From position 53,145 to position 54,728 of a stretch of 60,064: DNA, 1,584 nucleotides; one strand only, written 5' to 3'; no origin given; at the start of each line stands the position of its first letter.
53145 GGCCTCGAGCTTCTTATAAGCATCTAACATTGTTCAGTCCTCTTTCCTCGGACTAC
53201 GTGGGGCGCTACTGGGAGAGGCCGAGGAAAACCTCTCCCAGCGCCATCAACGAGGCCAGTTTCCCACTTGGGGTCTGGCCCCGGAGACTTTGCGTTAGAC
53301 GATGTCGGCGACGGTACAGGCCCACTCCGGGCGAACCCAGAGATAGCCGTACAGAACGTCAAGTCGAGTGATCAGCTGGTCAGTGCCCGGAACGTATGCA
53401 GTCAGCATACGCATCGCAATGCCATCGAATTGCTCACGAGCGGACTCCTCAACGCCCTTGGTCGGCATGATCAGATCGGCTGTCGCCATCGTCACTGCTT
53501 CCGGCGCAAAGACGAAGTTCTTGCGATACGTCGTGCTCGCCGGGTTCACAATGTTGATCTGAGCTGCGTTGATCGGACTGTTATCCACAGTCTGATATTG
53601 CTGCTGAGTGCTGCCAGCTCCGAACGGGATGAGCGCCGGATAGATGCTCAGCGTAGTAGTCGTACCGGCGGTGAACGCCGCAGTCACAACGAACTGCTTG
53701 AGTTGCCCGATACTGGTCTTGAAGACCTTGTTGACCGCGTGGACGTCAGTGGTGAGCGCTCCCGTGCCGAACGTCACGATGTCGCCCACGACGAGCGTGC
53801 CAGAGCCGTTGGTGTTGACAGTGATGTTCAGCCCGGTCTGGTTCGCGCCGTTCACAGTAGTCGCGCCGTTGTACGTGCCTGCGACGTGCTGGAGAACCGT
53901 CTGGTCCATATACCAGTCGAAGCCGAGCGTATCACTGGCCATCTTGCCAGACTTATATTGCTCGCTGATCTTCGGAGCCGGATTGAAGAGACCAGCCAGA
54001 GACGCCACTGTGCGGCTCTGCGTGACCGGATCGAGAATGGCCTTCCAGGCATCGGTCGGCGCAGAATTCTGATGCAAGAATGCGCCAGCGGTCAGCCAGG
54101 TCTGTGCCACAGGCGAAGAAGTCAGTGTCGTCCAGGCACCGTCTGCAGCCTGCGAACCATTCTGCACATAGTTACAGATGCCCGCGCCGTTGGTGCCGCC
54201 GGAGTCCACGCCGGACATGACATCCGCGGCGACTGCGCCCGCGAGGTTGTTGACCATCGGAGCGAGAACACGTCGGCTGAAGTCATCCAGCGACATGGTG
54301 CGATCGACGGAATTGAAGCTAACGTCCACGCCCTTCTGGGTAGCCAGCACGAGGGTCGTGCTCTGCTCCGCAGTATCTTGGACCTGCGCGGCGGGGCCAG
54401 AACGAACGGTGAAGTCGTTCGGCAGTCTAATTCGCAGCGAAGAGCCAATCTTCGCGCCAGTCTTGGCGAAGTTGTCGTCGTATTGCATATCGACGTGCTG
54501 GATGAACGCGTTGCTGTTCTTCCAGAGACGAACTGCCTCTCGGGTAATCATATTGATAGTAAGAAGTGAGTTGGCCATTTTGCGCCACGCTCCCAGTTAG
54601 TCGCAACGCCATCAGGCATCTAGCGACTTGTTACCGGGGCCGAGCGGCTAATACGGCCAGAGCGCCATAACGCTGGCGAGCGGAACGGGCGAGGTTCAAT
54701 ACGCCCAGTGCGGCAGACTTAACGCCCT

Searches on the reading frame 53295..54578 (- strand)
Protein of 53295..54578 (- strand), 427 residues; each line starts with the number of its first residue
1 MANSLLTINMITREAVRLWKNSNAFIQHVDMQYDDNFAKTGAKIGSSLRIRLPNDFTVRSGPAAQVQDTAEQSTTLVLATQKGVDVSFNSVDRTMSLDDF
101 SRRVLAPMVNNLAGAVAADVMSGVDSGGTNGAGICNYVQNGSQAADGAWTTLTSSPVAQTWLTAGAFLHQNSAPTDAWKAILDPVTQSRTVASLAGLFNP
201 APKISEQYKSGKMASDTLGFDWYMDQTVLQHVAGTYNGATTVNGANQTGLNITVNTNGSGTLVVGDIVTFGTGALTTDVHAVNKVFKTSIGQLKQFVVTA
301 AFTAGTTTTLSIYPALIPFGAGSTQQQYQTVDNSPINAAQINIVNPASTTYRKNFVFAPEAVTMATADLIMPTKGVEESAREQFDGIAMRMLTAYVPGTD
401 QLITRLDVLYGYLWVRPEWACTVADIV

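Call 8: search_protein_families(library=phrogs, proteins=[window:53295-54578:-], max_evalue=0.001)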
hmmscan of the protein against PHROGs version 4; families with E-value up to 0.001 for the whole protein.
window:53295-54578:- (427 aa): 2 families
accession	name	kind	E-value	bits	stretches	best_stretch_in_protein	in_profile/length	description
phrog_283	-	head and packaging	1.5e-53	183.6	1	1-424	1-382/385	major head protein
phrog_1302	-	tail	0.00067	20.2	0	235-317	85-154/201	distal tail protein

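Call 17: search_protein_families(library=pfam, proteins=[window:53295-54578:-], max_evalue=0.01)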
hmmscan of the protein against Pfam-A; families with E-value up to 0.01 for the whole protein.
window:53295-54578:- (427 aa): 1 family
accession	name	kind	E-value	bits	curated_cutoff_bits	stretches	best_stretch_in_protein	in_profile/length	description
PF11651.14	P22_CoatProtein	-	1.2e-29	103.9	24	1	1-421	1-419/423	P22 coat protein - gene protein 5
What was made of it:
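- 53295..54578 (-): Major coat protein (P22 type), the parent-like homolog of the mini-coat. PF11651 E=1e-29 (call 17). phrog_283 (call 8).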

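Call 32: search_solved_structures(query=window:53295-54578:-, max_evalue=1, show_alignments=1)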
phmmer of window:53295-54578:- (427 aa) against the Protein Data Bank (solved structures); distinct sequences matched with E-value up to 1: 0.

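Call 34: find_homologous_proteins(query=window:53295-54578:-, max_evalue=0.00001)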
Query window:53295-54578:- (427 aa): 7919 proteins with E <= 0.00001 among 8000 candidates; the best 120 are listed.
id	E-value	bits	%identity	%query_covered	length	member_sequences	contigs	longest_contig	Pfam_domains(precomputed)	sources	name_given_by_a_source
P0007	1.0e-272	922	100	98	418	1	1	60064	PF11651.15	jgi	jgi:hypothetical protein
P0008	2.0e-264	895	94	100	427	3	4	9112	PF11651.15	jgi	jgi:hypothetical protein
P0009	7.4e-263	889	94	100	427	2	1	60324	PF11651.15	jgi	jgi:hypothetical protein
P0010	1.3e-252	856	90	100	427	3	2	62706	PF11651.15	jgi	jgi:hypothetical protein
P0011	1.1e-251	853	90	100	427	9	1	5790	PF11651.15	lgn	-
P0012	9.9e-248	840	89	100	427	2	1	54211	PF11651.15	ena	-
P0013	1.5e-245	832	88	100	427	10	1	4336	PF11651.15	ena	-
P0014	5.4e-245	831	88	100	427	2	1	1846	PF11651.15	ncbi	-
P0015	1.7e-241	819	86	100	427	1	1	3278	PF11651.15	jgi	jgi:hypothetical protein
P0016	2.5e-238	809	85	100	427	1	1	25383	PF11651.15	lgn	-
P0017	2.5e-238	809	85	100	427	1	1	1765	PF11651.15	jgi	jgi:hypothetical protein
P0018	1.3e-235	800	83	100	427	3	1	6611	PF11651.15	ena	-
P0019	2.2e-232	789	83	100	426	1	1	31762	PF11651.15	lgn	-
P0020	1.5e-231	786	83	100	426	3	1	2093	PF11651.15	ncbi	-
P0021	2.7e-229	779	81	100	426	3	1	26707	PF11651.15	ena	-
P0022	3.5e-229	779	81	100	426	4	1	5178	PF11651.15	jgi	jgi:P22 coat protein - gene protein 5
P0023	2.0e-227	773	81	100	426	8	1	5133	PF11651.15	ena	-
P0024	7.1e-227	771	81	100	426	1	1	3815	PF11651.15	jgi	-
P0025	2.7e-215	733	79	100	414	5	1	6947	PF11651.15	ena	-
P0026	1.0e-214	731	79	100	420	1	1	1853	PF11651.15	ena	-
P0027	3.1e-214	729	79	100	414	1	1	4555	PF11651.15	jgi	jgi:P22 coat protein - gene protein 5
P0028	2.0e-212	723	79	100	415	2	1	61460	PF11651.15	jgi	jgi:hypothetical protein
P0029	2.7e-211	720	79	100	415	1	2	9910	PF11651.15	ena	-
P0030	4.7e-211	719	77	100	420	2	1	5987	PF11651.15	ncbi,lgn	-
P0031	5.1e-211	719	79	100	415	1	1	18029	PF11651.15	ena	-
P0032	6.8e-211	718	79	100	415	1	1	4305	PF11651.15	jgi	jgi:hypothetical protein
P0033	7.5e-211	718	80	100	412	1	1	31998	PF11651.15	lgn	-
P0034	1.1e-210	718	79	100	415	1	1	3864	PF11651.15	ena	-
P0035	1.5e-210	717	79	100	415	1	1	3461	PF11651.15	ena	-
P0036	2.4e-210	717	79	100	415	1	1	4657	PF11651.15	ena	-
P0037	2.4e-210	717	77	100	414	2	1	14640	PF11651.15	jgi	jgi:P22 coat protein - gene protein 5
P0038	3.2e-210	716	79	100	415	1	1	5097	PF11651.15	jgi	-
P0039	3.5e-210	716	77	100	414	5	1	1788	PF11651.15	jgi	jgi:hypothetical protein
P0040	3.8e-210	716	79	100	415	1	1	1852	PF11651.15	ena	-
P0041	1.7e-209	714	79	100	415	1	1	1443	PF11651.15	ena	-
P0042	4.3e-205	699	75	100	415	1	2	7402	PF11651.15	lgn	-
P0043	9.4e-202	688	75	100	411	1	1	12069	PF11651.15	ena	-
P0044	1.2e-201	688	74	100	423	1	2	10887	PF11651.15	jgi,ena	jgi:hypothetical protein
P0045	1.2e-199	681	75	100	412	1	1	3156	PF11651.15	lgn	-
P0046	2.9e-198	677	75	100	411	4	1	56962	PF11651.15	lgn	-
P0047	2.6e-197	674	74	100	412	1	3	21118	PF11651.15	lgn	-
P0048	3.0e-195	667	74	100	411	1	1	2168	PF11651.15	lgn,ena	-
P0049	2.6e-194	664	73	100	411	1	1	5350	PF11651.15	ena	-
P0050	3.0e-181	621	77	89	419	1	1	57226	PF11651.15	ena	-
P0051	1.3e-172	592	69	100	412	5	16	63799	PF11651.15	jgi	jgi:hypothetical protein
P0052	3.1e-170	584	70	100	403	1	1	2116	PF11651.15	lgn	-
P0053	1.0e-164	566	66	100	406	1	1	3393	PF11651.15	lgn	-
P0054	1.8e-164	565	66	100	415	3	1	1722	PF11651.15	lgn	-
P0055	2.0e-164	565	66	100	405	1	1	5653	PF11651.15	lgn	-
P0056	7.4e-164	563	67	100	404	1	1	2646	PF11651.15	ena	-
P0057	3.9e-163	561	65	100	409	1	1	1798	PF11651.15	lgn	-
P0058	3.8e-162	558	66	100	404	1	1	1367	PF11651.15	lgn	-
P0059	1.9e-161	556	67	100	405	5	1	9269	PF11651.15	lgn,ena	-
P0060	2.6e-161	555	67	100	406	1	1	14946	PF11651.15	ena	-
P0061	4.9e-161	554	66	100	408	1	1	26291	PF11651.15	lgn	-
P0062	5.8e-161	554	65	100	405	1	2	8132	PF11651.15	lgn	-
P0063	1.9e-160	552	66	100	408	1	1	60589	PF11651.15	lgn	-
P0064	7.8e-160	550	64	100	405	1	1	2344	PF11651.15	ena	-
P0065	1.0e-159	550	65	100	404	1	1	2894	PF11651.15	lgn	-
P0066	1.1e-159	550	65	100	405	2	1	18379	PF11651.15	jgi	jgi:hypothetical protein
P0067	1.2e-159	550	64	100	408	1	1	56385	PF11651.15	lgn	-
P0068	1.3e-159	550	67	100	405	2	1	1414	PF11651.15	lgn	-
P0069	1.3e-159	550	65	100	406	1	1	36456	PF11651.15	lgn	-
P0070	1.7e-159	549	64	100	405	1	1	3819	PF11651.15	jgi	-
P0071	3.3e-159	548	66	100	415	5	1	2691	PF11651.15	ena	-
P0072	3.8e-159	548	65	100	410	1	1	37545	PF11651.15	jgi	jgi:hypothetical protein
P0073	6.5e-159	547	64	100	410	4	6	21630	PF11651.15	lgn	-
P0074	9.0e-159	547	64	100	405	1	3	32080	PF11651.15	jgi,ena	-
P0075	1.4e-158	546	65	100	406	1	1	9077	PF11651.15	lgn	-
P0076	1.9e-158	546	64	100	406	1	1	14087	PF11651.15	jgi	-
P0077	2.2e-158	545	63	100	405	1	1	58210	PF11651.15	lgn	-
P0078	2.4e-158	545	63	100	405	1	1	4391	PF11651.15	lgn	-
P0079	3.2e-158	545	63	100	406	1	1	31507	PF11651.15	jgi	jgi:P22 coat protein - gene protein 5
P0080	4.0e-158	545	65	100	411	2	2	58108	PF11651.15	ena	-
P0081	5.2e-158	544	67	100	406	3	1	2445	PF11651.15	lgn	-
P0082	5.6e-158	544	65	100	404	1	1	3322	PF11651.15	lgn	-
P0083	6.2e-158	544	64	100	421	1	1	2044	PF11651.15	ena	-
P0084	8.6e-158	544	64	100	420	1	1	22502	PF11651.15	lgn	-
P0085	1.3e-157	543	64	100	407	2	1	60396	PF11651.15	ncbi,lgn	-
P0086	1.5e-157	543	64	100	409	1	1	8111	PF11651.15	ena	-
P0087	2.5e-157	542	63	100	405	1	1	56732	PF11651.15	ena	-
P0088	3.0e-157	542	65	100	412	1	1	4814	PF11651.15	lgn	-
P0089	3.9e-157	541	62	100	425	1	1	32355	PF11651.15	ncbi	-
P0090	4.9e-157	541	64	100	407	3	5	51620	PF11651.15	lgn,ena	-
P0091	5.1e-157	541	64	100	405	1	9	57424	PF11651.15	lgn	-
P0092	5.9e-157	541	64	100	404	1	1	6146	PF11651.15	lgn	-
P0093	7.9e-157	540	64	100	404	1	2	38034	PF11651.15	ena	-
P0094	9.1e-157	540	63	100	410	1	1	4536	PF11651.15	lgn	-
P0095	9.9e-157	540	65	100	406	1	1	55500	PF11651.15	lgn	-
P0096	1.3e-156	540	65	100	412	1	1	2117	PF11651.15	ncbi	-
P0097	3.3e-156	538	63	100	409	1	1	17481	PF11651.15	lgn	-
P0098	4.1e-156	538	62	100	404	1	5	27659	PF11651.15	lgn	-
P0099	4.2e-156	538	63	100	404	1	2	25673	PF11651.15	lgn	-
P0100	4.9e-156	538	63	100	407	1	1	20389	PF11651.15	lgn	-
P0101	5.3e-156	538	65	100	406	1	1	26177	PF11651.15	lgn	-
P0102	7.8e-156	537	64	100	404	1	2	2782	PF11651.15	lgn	-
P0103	1.0e-155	537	62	100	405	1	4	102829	PF11651.15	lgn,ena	-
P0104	1.1e-155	537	63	100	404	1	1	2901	PF11651.15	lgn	-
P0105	1.2e-155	536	64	100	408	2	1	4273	PF11651.15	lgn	-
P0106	1.4e-155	536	64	100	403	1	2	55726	PF11651.15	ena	-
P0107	1.9e-155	536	64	100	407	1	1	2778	PF11651.15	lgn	-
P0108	2.0e-155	536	65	100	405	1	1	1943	PF11651.15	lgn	-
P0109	2.0e-155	536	62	100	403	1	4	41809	PF11651.15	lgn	-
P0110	2.5e-155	535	65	100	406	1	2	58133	PF11651.15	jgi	jgi:hypothetical protein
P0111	2.7e-155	535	64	100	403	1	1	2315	PF11651.15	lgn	-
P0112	2.8e-155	535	63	100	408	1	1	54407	PF11651.15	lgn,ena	-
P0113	3.4e-155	535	62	100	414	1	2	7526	PF11651.15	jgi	jgi:hypothetical protein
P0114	3.5e-155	535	64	100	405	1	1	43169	PF11651.15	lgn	-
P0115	4.2e-155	535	62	100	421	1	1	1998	PF11651.15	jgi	jgi:hypothetical protein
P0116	5.2e-155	534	65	100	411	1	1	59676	PF11651.15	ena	-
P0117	5.7e-155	534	65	100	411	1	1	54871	PF11651.15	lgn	-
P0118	8.6e-155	534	64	100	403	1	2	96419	PF11651.15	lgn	-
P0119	1.6e-154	533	63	99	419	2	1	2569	PF11651.15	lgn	-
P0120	1.7e-154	533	63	100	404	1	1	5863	PF11651.15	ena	-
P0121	1.8e-154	533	61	100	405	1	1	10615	PF11651.15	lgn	-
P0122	1.9e-154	533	63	100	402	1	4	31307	PF11651.15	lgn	-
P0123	2.4e-154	532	63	100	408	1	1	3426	PF11651.15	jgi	jgi:hypothetical protein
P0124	2.6e-154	532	63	100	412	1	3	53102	PF11651.15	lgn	-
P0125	4.2e-154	531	63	100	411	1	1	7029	PF11651.15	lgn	-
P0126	4.3e-154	531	62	100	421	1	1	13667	PF11651.15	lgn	-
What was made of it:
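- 53295..54578 (-): More than 7900 homologs (call 34).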

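Call 60: find_encoding_contigs(protein=P0009, flank=10000, max_places=3)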
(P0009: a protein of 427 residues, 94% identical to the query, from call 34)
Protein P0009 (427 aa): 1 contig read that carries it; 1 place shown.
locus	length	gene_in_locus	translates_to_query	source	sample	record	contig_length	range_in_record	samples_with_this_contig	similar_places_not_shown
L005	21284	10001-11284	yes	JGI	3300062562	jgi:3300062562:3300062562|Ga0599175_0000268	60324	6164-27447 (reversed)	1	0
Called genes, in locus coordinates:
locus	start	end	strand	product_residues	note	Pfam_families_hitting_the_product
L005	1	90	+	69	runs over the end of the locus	-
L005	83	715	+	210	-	-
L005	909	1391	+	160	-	-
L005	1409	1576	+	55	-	-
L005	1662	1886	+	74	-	-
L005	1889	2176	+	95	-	-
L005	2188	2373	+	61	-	-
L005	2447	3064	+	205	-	-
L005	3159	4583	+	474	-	PF04466:Terminase_3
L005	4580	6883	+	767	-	PF16510:P22_portal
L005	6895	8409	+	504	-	-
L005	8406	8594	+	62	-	-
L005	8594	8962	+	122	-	-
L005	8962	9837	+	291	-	-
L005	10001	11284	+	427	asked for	PF11651:P22_CoatProtein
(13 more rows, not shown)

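Call 68: search_dna_similar(query=window:53295-54578:-, collection=phages, mode=protein, max_rows=15)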
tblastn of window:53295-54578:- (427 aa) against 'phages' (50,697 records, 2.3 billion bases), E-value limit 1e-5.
Records with a match: 43; places in all: 43; records where one place covers at least 80% of the query: 40.
Best place of each record, by identity: <60% 43.
By first word of the organism name: Vibrio 18; Caudoviricetes 6; Xylella 3; Streptomyces 3; Rhodoferax 2; Thalassomonas 2; Shewanella 2; Pseudomonas 1; Acetobacter 1; Phage 1; and 4 more.
By host as written in the record: Vibrio crassostreae 10; - 9; Streptomyces lividans JI 1326 3; Rhodoferax sp. IMCC26218 2; Xylella fastidiosa 2; Thalassomonas loyana LMG 22536 2; Vibrio vulnificus 2; Shewanella inventionis KX27 2; and 10 more.
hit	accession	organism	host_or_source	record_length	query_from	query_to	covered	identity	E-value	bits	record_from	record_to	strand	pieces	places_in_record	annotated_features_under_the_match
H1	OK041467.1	Pseudomonas phage PAE2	Pseudomonas aeruginosa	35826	1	427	100%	52.9%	2e-129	417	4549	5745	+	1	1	putative coat protein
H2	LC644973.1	Acetobacter phage phiAX1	Acetobacter sp. ATCC 21760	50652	1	427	100%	38.6%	2e-76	264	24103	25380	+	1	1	phage coat protein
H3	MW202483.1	Caudoviricetes sp.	Manatee Spring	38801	1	421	99%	36.6%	2e-66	235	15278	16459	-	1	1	P22 coat protein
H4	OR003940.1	Phage DSL-LC05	Gammaproteobacteria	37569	1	423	99%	36.1%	3e-63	226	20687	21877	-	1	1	major capsid protein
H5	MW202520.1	Caudoviricetes sp.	Manatee Spring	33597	1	424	99%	35.7%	2e-54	200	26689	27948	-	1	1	P22 coat protein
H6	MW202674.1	Caudoviricetes sp.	Manatee Spring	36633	1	424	99%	35.4%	3e-31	209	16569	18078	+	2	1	P22 coat protein (x2) | hypothetical protein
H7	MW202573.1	Caudoviricetes sp.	Manatee Spring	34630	1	424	99%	35.1%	2e-51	192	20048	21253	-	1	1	P22 coat protein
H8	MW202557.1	Caudoviricetes sp.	Manatee Spring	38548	1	424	99%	33.9%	2e-42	165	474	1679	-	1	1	P22 coat protein | hypothetical protein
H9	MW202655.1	Bacteriophage sp.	Manatee Spring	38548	1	424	99%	33.9%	2e-42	165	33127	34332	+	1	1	P22 coat protein | hypothetical protein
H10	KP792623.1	Rhodoferax phage P26218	Rhodoferax sp. IMCC26218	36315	1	424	99%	33.6%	4e-42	164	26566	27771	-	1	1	coat protein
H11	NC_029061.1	Rhodoferax phage P26218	Rhodoferax sp. IMCC26218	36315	1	424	99%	33.6%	4e-42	164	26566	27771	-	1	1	major head protein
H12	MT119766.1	Xanthomonas phage PBR31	Xanthomonas campestris pv. campestris ...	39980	1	424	99%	33.0%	9e-50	187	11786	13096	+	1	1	major capsid protein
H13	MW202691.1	Caudoviricetes sp.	Manatee Spring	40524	1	423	99%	32.4%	1e-51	192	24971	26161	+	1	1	P22 coat protein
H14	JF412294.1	EBPR podovirus 1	-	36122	1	421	99%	32.2%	2e-40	159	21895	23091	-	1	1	gp35: coat protein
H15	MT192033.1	Chlorobiaceae phage CV-1-33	Chlorobiaceae bacterium strain GSB-B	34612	1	425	100%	31.1%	5e-35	143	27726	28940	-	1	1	hypothetical protein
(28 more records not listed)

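Call 78: predict_structure(alignment_id=A3)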
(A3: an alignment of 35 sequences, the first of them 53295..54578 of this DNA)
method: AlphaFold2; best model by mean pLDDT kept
length: 427 residues; sequences in the alignment: 35
mean_pLDDT: 50.3   pTM: 0.37
mean pLDDT of the five models: 50.3, 48.0, 47.1, 47.1, 42.2
residues with pLDDT >= 90: 0; 70-90: 72; 50-70: 104; < 50: 251
segments of 3 or more residues with pLDDT < 50: 1-58, 60-82, 92-102, 117-159, 161-173, 196-199, 224-228, 316-329, 351-389, 400-402, 406-427
pLDDT, mean of each block of 10 residues (from residue 1): 34 34 36 37 30 43 35 33 49 45 52 50 37 36 47 45 47 48 52 52 56 51 48 73 77 83 78 70 61 73 83 54 36 76 65 46 31 38 41 50 46 38 42
secondary structure, 60 per line:
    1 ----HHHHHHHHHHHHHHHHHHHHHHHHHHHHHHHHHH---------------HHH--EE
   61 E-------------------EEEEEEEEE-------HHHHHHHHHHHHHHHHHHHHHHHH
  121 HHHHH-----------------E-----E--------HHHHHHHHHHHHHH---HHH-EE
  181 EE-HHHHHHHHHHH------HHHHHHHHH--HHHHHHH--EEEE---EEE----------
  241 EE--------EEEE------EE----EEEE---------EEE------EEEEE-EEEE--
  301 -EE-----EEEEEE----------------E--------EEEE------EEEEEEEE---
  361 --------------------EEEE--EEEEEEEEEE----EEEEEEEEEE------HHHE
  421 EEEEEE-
elements in order: H5-38 E59-61 E81-89 H97-125 H158-171 E179-182 H184-194 H201-209 H212-218 E221-224 E228-230 E251-254 E267-270 E280-282 E289-293 E295-298 E309-314 E340-343 E350-357 E381-384 E387-396 E401-410 E420-426
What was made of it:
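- Tried and rejected: I used it only for the order of secondary-structure elements (call 78).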

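Call 91: search_solved_structures(query=A3, max_evalue=1, show_alignments=2)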
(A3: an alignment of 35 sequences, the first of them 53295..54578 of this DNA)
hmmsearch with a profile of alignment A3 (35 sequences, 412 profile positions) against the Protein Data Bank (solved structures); distinct sequences matched with E-value up to 1: 7.
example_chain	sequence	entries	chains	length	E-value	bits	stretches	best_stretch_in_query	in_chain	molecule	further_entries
8skg_F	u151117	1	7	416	6.9e-13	51.6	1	247-408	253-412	Putative coat protein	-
6mnt_A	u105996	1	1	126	1.2e-10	44.2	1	247-331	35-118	Putative coat protein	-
5l35_A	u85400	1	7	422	8e-08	34.9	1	156-401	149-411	Gene 5 protein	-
7sp4_M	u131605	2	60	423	8e-08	34.9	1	156-401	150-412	Gene 5 protein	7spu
8gn5_A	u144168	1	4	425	0.01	18.1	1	244-350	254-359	Major capsid protein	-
2xyy_A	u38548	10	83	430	0.013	17.8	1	244-350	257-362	COAT PROTEIN | P22 coat protein in procapsid shells | Major capsid protein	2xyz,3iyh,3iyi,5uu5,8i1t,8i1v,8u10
2m5s_A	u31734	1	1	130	0.032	16.4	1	244-330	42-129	Coat protein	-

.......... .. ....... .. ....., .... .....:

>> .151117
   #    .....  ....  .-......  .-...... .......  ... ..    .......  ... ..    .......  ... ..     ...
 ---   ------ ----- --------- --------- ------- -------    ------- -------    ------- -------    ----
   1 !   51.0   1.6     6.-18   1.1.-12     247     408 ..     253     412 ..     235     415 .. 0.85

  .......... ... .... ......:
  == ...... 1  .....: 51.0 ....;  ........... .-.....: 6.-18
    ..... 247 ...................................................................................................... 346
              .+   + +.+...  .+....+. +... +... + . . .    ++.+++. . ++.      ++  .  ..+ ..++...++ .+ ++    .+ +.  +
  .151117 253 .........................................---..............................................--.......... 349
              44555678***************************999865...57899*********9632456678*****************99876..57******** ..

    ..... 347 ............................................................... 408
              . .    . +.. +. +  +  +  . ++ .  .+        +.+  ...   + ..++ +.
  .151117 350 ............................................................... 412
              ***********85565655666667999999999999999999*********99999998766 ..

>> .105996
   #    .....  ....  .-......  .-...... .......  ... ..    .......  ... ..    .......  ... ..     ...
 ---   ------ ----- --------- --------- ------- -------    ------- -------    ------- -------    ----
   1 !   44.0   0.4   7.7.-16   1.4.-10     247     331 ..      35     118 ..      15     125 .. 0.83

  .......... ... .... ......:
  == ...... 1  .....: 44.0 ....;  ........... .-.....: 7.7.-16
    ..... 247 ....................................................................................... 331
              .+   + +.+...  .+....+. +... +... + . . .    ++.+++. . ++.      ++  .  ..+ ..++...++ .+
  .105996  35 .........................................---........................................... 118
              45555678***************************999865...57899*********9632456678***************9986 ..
